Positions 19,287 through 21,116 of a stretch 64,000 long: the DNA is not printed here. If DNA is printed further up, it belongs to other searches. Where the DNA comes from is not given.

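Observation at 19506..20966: PpsR paralog with a probably DNA-binding-dead HTH, encoded directly upstream of a phytochrome: candidate light-controlled decoy or anti-repressor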

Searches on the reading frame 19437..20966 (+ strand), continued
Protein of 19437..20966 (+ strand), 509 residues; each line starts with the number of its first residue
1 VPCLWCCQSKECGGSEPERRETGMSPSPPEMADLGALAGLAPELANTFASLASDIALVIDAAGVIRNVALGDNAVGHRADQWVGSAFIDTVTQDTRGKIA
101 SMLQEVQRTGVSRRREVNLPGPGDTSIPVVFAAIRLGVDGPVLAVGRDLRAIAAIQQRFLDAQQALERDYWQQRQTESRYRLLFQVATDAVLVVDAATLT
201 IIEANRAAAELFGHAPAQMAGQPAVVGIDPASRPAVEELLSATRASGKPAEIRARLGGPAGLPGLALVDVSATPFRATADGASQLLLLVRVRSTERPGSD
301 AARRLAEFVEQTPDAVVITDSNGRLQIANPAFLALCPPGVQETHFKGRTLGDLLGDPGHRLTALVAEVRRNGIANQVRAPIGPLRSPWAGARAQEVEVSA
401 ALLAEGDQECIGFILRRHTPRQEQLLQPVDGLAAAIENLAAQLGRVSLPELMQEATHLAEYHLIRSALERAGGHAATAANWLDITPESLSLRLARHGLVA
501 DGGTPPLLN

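Call 45: find_encoding_contigs(protein=P0111, flank=10000, max_places=2)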
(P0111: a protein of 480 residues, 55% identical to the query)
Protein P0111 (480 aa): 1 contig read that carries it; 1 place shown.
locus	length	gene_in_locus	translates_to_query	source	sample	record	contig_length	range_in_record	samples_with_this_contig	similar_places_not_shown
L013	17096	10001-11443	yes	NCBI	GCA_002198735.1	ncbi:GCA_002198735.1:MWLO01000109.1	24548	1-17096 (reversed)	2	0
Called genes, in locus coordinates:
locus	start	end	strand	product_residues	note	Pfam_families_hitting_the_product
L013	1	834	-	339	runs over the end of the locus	PF00142:Fer4_NifH, PF01656:CbiA, PF02374:ArsA_ATPase (weak), PF10609:ParA (faint), PF13614:AAA_31, PF13500:AAA_26 (weak)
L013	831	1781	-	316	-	PF08240:ADH_N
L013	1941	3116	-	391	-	PF08100:Dimerisation, PF00891:Methyltransf_2, PF13489:Methyltransf_23, PF08242:Methyltransf_12, PF13649:Methyltransf_25 (weak)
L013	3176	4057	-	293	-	PF00348:polyprenyl_synt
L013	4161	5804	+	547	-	PF00890:FAD_binding_2 (weak), PF01266:DAO, PF03486:HI0933_like (faint), PF07992:Pyr_redox_2 (faint), PF12831:FAD_oxidored (weak), PF01593:Amino_oxidase, PF13450:NAD_binding_8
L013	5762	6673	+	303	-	PF27123:CrtC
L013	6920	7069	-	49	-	-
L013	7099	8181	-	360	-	PF00494:SQS_PSY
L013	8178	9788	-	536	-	PF00890:FAD_binding_2 (faint), PF01266:DAO (faint), PF13450:NAD_binding_8, PF01593:Amino_oxidase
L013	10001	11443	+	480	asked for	PF24820:Diguanyl_cycl_sensor (faint), PF13426:PAS_9 (faint), PF00989:PAS (weak), PF13188:PAS_8 (weak), PF08448:PAS_4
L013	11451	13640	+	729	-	PF08446:PAS_2, PF08448:PAS_4 (faint), PF01590:GAF, PF00360:PHY, PF00989:PAS, PF13426:PAS_9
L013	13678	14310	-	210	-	PF01126:Heme_oxygenase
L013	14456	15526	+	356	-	PF00561:Abhydrolase_1, PF12146:Hydrolase_4, PF12697:Abhydrolase_6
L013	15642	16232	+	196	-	PF00571:CBS (faint)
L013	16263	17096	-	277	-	PF13519:VWA_2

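Call 46: find_encoding_contigs(protein=P0039, flank=10000, max_places=2)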
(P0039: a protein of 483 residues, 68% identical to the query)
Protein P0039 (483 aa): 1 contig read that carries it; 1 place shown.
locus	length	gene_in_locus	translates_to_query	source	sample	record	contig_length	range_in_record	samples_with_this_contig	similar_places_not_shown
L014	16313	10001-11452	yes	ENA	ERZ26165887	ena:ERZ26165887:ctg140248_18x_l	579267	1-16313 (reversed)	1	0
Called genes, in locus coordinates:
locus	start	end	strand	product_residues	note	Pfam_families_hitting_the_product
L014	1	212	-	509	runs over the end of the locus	PF00148:Oxidored_nitro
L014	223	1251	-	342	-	PF10609:ParA (faint), PF00142:Fer4_NifH, PF01656:CbiA, PF02374:ArsA_ATPase (weak), PF13614:AAA_31, PF13500:AAA_26 (weak)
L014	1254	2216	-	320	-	PF08240:ADH_N, PF00107:ADH_zinc_N (weak)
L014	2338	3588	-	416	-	PF08100:Dimerisation, PF00891:Methyltransf_2, PF13489:Methyltransf_23, PF13649:Methyltransf_25 (faint)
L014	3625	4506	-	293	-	PF00348:polyprenyl_synt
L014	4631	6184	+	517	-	PF01266:DAO (weak), PF01593:Amino_oxidase, PF03486:HI0933_like (faint), PF07992:Pyr_redox_2 (faint), PF13450:NAD_binding_8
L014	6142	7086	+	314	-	PF27123:CrtC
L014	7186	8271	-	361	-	PF00494:SQS_PSY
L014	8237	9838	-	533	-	PF00890:FAD_binding_2 (weak), PF01593:Amino_oxidase, PF13450:NAD_binding_8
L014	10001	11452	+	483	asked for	PF24820:Diguanyl_cycl_sensor (faint), PF13188:PAS_8, PF00989:PAS, PF08448:PAS_4 (weak), PF13188:PAS_8 (weak), PF13426:PAS_9 (weak), PF02954:HTH_8 (weak)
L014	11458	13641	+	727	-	PF08446:PAS_2, PF01590:GAF, PF00360:PHY, PF00989:PAS (weak), PF08448:PAS_4 (weak), PF13188:PAS_8 (weak), PF13426:PAS_9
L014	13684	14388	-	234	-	PF01126:Heme_oxygenase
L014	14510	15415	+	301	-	PF00561:Abhydrolase_1, PF12146:Hydrolase_4, PF12697:Abhydrolase_6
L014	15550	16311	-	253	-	?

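Call 64: find_encoding_contigs(protein=P0070, flank=10000, max_places=2)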
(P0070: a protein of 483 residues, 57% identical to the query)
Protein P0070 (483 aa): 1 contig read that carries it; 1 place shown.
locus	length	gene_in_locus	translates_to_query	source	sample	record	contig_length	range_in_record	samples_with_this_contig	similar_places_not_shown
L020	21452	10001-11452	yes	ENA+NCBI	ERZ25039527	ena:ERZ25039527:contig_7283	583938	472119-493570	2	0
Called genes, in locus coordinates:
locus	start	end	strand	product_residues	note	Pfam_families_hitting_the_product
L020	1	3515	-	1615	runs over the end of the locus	PF21075:GDH_ACT1, PF21073:GDH_HM1, PF21076:GDH_ACT2, PF21077:GDH_ACT3, PF21079:GDH_HM2, PF21078:GDH_HM3, PF05088:Bac_GDH_CD, PF21074:GDH_C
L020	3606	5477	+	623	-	PF00916:Sulfate_transp, PF01740:STAS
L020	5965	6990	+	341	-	PF07728:AAA_5 (faint), PF13401:AAA_22 (faint), PF01078:Mg_chelatase (weak), PF17863:AAA_lid_2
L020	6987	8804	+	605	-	PF17863:AAA_lid_2, PF00092:VWA (weak), PF13519:VWA_2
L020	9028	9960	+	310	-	PF00561:Abhydrolase_1, PF12146:Hydrolase_4 (faint), PF12697:Abhydrolase_6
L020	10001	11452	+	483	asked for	PF24820:Diguanyl_cycl_sensor (faint), PF08448:PAS_4 (faint), PF00989:PAS, PF13188:PAS_8, PF13426:PAS_9 (weak), PF02954:HTH_8 (weak)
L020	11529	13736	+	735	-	PF08446:PAS_2, PF00989:PAS (faint), PF08448:PAS_4 (faint), PF01590:GAF, PF00360:PHY, PF13426:PAS_9 (weak)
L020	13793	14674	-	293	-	PF04909:Amidohydro_2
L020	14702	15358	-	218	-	PF01126:Heme_oxygenase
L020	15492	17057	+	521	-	PF00890:FAD_binding_2 (weak), PF01266:DAO (faint), PF01593:Amino_oxidase, PF13450:NAD_binding_8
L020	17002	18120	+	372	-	PF00494:SQS_PSY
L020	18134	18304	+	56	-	-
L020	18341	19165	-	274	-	PF27123:CrtC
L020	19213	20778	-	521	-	PF00890:FAD_binding_2 (weak), PF01266:DAO (weak), PF01593:Amino_oxidase, PF03486:HI0933_like (faint), PF12831:FAD_oxidored (weak), PF13450:NAD_binding_8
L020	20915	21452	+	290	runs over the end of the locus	PF00348:polyprenyl_synt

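Call 83: search_protein_families(library=pfam, proteins=[P0001, P0132, P0111, P0070, P0039, P0151, P0123, P0134], max_evalue=1)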
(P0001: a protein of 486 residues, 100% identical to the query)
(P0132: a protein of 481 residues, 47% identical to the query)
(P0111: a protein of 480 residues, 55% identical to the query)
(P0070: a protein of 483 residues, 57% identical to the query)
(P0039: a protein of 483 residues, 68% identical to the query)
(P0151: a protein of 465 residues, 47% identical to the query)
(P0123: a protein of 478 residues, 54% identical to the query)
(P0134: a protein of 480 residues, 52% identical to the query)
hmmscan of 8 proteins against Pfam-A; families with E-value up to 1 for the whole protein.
P0001 (486 aa): 8 families
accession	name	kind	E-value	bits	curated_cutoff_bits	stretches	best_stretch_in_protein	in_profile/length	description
PF00989.32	PAS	-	2e-15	57.2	22.6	2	156-228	2-73/113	PAS fold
PF08448.16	PAS_4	-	9.6e-14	52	23.1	3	164-269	4-105/110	PAS fold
PF13188.13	PAS_8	-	1.3e-13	50.8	21.8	2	156-200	2-42/65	PAS domain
PF13426.13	PAS_9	-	1.7e-09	38.3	27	2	290-338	1-47/103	PAS domain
PF24820.1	Diguanyl_cycl_sensor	-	1.5e-05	25.4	28.1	1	162-200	3-40/109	Diguanylate cyclase-like sensor domain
PF02954.25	HTH_8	-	1.7e-05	24.9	22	1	437-472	6-41/42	Bacterial regulatory protein, Fis family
PF14258.12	DUF4350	-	0.038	14.7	30.4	1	245-305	21-76/181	Domain of unknown function (DUF4350)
PF11432.13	DUF3197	-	0.15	12.4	27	0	148-175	23-50/113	Protein of unknown function (DUF3197)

P0132 (481 aa): 9 families
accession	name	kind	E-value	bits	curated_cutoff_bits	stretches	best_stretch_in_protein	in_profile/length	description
PF08448.16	PAS_4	-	4.1e-23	82.1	23.1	3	284-380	1-81/110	PAS fold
PF00989.32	PAS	-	3.6e-20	72.5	22.6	2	161-260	2-106/113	PAS fold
PF13188.13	PAS_8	-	4.2e-17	61.8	21.8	2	279-326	2-49/65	PAS domain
PF13426.13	PAS_9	-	8.5e-14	52.1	27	2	171-261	2-93/103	PAS domain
PF02954.25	HTH_8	-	8.7e-11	41.8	22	1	427-464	4-41/42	Bacterial regulatory protein, Fis family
PF24820.1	Diguanyl_cycl_sensor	-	8.8e-10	38.9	28.1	2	30-103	2-74/109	Diguanylate cyclase-like sensor domain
PF12860.13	PAS_7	-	1.7e-05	25.4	27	1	288-328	5-45/115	PAS fold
PF14246.11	TetR_C_7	-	6.4e-05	23.4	22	1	176-225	60-109/119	AefR-like transcriptional repressor, C-terminal domain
PF12728.13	HTH_17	-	0.085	13.6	27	1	447-468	7-28/51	Helix-turn-helix domain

P0111 (480 aa): 8 families
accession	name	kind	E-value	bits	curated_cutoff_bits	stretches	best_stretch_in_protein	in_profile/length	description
PF08448.16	PAS_4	-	1.4e-16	61.2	23.1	3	171-262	4-92/110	PAS fold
PF00989.32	PAS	-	5.1e-15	55.9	22.6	2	163-263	2-101/113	PAS fold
PF13188.13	PAS_8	-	2.4e-14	53.1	21.8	2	163-211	2-50/65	PAS domain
PF13426.13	PAS_9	-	2.7e-10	40.9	27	2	294-350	1-58/103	PAS domain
PF24820.1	Diguanyl_cycl_sensor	-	3e-09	37.2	28.1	2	169-227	3-60/109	Diguanylate cyclase-like sensor domain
PF02954.25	HTH_8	-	6e-05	23.1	22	1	425-460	5-40/42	Bacterial regulatory protein, Fis family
PF12860.13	PAS_7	-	0.00097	19.7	27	1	293-340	4-51/115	PAS fold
PF12614.13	RRF_GI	-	0.18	12.4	26.8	1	372-421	62-111/126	Ribosome recycling factor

P0070 (483 aa): 10 families
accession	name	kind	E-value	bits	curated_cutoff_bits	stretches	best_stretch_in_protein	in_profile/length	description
PF00989.32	PAS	-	5.5e-20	71.9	22.6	2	283-383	6-107/113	PAS fold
PF13188.13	PAS_8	-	3.2e-16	59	21.8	2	283-335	6-54/65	PAS domain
PF08448.16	PAS_4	-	6.9e-16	58.9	23.1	3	285-376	2-94/110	PAS fold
PF13426.13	PAS_9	-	3.1e-15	56.8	27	2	288-383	1-97/103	PAS domain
PF24820.1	Diguanyl_cycl_sensor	-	2.8e-11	43.7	28.1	3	167-228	3-63/109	Diguanylate cyclase-like sensor domain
PF02954.25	HTH_8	-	5.2e-07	29.7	22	1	428-464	5-41/42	Bacterial regulatory protein, Fis family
PF12860.13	PAS_7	-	0.021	15.4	27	1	284-327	1-44/115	PAS fold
PF13556.12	HTH_30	-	0.11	12.8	27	1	440-468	11-39/59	PucR C-terminal helix-turn-helix domain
PF15285.11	BH3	-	0.17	12.2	25.5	1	452-463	2-13/25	Beclin-1 BH3 domain, Bcl-2-interacting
PF08670.17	MEKHLA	-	0.21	11.9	23.7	0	158-230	26-98/143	MEKHLA domain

P0039 (483 aa): 7 families
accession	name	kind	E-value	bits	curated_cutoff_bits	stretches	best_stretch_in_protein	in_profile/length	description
PF13188.13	PAS_8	-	1.4e-17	63.3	21.8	2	156-191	2-38/65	PAS domain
PF00989.32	PAS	-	2.5e-16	60.1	22.6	2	281-388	2-110/113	PAS fold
PF13426.13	PAS_9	-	8.4e-16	58.6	27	2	290-385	1-93/103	PAS domain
PF08448.16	PAS_4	-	2e-15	57.4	23.1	3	286-386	1-98/110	PAS fold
PF24820.1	Diguanyl_cycl_sensor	-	4e-07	30.4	28.1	1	285-372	1-92/109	Diguanylate cyclase-like sensor domain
PF02954.25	HTH_8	-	3.8e-06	27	22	1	432-468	5-41/42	Bacterial regulatory protein, Fis family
PF18355.7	DUF5607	-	0.25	12.2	25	1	348-386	4-43/65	Domain of unknown function (DUF5607)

P0151 (465 aa): 7 families
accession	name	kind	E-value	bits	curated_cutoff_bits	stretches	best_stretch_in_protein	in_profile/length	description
PF00989.32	PAS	-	3.3e-23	82.3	22.6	2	277-380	4-110/113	PAS fold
PF08448.16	PAS_4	-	1.3e-21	77.3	23.1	3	165-258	4-98/110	PAS fold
PF13188.13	PAS_8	-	3.9e-17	61.9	21.8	2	156-208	1-53/65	PAS domain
PF13426.13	PAS_9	-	4.7e-17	62.6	27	2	284-377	1-93/103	PAS domain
PF24820.1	Diguanyl_cycl_sensor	-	6.4e-09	36.2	28.1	1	163-220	3-59/109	Diguanylate cyclase-like sensor domain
PF12860.13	PAS_7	-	0.0053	17.3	27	1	281-327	2-48/115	PAS fold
PF02954.25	HTH_8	-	0.031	14.5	22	1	421-447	5-31/42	Bacterial regulatory protein, Fis family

P0123 (478 aa): 7 families
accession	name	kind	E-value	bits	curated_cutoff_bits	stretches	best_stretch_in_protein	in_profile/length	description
PF08448.16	PAS_4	-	5.9e-18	65.5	23.1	3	33-127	4-101/110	PAS fold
PF13188.13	PAS_8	-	4.3e-16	58.6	21.8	2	279-332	1-50/65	PAS domain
PF00989.32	PAS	-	8.2e-15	55.2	22.6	2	161-214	2-54/113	PAS fold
PF13426.13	PAS_9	-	3.3e-10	40.6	27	2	171-259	2-93/103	PAS domain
PF24820.1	Diguanyl_cycl_sensor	-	2.5e-08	34.3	28.1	2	30-126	2-104/109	Diguanylate cyclase-like sensor domain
PF02954.25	HTH_8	-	1.9e-05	24.7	22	1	428-465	4-41/42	Bacterial regulatory protein, Fis family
PF12860.13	PAS_7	-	0.0013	19.3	27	1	288-335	4-51/115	PAS fold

P0134 (480 aa): 12 families
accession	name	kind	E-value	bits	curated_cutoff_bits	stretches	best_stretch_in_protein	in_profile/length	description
PF08448.16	PAS_4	-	4.3e-21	75.6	23.1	3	30-127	5-104/110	PAS fold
PF13188.13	PAS_8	-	2.3e-18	65.8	21.8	2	157-213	1-53/65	PAS domain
PF13426.13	PAS_9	-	3.9e-18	66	27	3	286-381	2-96/103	PAS domain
PF00989.32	PAS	-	1.5e-17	64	22.6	2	278-381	4-108/113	PAS fold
PF24820.1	Diguanyl_cycl_sensor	-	1.4e-11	44.7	28.1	2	34-100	10-74/109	Diguanylate cyclase-like sensor domain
PF02954.25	HTH_8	-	6.1e-06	26.3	22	1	427-458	7-38/42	Bacterial regulatory protein, Fis family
PF12860.13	PAS_7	-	0.00022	21.8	27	1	285-353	5-72/115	PAS fold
PF13556.12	HTH_30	-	0.0096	16.1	27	1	436-462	10-36/59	PucR C-terminal helix-turn-helix domain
PF13518.12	HTH_28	-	0.032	14.8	25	1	432-461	7-35/52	Helix-turn-helix domain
PF13384.12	HTH_23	-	0.033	14.4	24.6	1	428-462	9-41/50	Homeodomain-like domain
PF08446.17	PAS_2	-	0.037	15.2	21.4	1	170-228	18-76/107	PAS fold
PF02042.20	RWP-RK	-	0.071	13.5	29.3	1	441-462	15-36/49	RWP-RK domain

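Call 84: predict_structure(alignment_id=A1)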
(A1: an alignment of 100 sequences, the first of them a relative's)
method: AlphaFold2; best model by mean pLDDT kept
length: 486 residues; sequences in the alignment: 100
mean_pLDDT: 89.7   pTM: 0.65
mean pLDDT of the five models: 89.7, 88.9, 87.9, 87.5, 86.5
residues with pLDDT >= 90: 352; 70-90: 95; 50-70: 29; < 50: 10
segments of 3 or more residues with pLDDT < 50: 399-404
pLDDT, mean of each block of 10 residues (from residue 1): 56 94 92 96 93 82 96 97 94 92 93 94 91 93 95 93 95 97 93 94 96 98 97 85 92 90 96 82 92 96 96 90 93 93 94 90 64 95 91 73 57 87 92 93 90 94 95 83 51
secondary structure, 60 per line:
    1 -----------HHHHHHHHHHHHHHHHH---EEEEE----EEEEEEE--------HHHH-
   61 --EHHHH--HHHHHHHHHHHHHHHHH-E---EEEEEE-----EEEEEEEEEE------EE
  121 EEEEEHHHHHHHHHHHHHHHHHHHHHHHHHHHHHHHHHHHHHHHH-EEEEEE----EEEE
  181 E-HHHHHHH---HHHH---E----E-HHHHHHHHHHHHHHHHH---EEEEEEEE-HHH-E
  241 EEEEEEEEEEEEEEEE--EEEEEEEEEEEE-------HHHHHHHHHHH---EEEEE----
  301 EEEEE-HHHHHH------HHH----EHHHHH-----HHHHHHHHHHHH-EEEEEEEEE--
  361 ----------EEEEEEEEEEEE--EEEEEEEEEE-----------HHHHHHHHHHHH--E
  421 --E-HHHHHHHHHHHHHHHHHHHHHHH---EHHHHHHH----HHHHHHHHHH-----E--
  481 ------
elements in order: H12-28 E32-36 E41-47 H56-59 H64-67 H70-86 E92-97 E103-112 E119-125 H126-165 E167-172 E177-181 H183-189 H193-196 H207-223 E227-234 E240-256 E259-270 H278-288 E292-296 E301-305 H307-312 H327-331 H337-348 E350-358 E371-382 E385-394 H406-417 H425-447 H452-458 H463-472

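Call 86: find_encoding_contigs(protein=P0151, flank=8000, max_places=2)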
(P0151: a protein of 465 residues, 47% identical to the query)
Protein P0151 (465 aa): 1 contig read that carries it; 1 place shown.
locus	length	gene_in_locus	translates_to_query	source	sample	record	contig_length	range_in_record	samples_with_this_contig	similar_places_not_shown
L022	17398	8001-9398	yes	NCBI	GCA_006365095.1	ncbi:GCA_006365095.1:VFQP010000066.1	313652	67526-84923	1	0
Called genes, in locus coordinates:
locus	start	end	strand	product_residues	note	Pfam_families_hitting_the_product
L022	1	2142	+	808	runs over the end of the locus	PF00317:Ribonuc_red_lgN, PF02867:Ribonuc_red_lgC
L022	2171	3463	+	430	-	PF01266:DAO, PF01593:Amino_oxidase (faint)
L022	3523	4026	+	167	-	PF00578:AhpC-TSA, PF08534:Redoxin, PF00085:Thioredoxin (weak), PF13905:Thioredoxin_8 (weak)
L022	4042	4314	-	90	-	-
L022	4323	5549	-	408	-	PF01494:FAD_binding_3, PF01266:DAO (weak), PF04820:Trp_halogenase (faint), PF05834:Lycopene_cycl, PF07992:Pyr_redox_2 (weak), PF13450:NAD_binding_8 (weak), PF01266:DAO (weak)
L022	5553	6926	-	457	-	PF07690:MFS_1, PF03209:PUCC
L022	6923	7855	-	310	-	PF01040:UbiA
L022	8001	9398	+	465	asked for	PF00989:PAS, PF13188:PAS_8 (weak), PF08448:PAS_4, PF13426:PAS_9 (weak), PF00989:PAS, PF13188:PAS_8 (weak), PF08448:PAS_4 (weak), PF13426:PAS_9 (weak), +1 more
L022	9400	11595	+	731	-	PF08446:PAS_2, PF01590:GAF, PF00360:PHY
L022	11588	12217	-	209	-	PF01126:Heme_oxygenase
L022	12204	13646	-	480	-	PF00989:PAS (faint), PF08448:PAS_4 (faint), PF13426:PAS_9 (faint), PF13188:PAS_8, PF02954:HTH_8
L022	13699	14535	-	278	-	PF02310:B12-binding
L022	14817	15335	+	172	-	PF07284:BCHF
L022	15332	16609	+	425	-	PF00148:Oxidored_nitro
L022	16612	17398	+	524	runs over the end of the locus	PF00148:Oxidored_nitro, PF08369:PCP_red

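Call 87: find_encoding_contigs(protein=P0134, flank=8000, max_places=2)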
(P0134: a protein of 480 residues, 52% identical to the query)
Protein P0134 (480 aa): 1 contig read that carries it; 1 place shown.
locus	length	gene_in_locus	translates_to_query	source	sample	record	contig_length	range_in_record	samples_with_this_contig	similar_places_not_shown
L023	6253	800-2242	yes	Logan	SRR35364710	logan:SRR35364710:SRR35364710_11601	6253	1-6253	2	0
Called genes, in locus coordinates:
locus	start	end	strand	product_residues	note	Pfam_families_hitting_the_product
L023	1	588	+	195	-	?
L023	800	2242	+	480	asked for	PF08448:PAS_4 (weak), PF00989:PAS (weak), PF08448:PAS_4 (weak), PF13188:PAS_8, PF00989:PAS, PF08448:PAS_4 (weak), PF13188:PAS_8 (weak), PF13426:PAS_9 (weak), +2 more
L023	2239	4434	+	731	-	PF08446:PAS_2, PF00989:PAS (faint), PF08448:PAS_4 (faint), PF01590:GAF, PF00360:PHY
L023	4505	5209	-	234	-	PF01126:Heme_oxygenase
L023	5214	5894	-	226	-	PF13649:Methyltransf_25 (weak)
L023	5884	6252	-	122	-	?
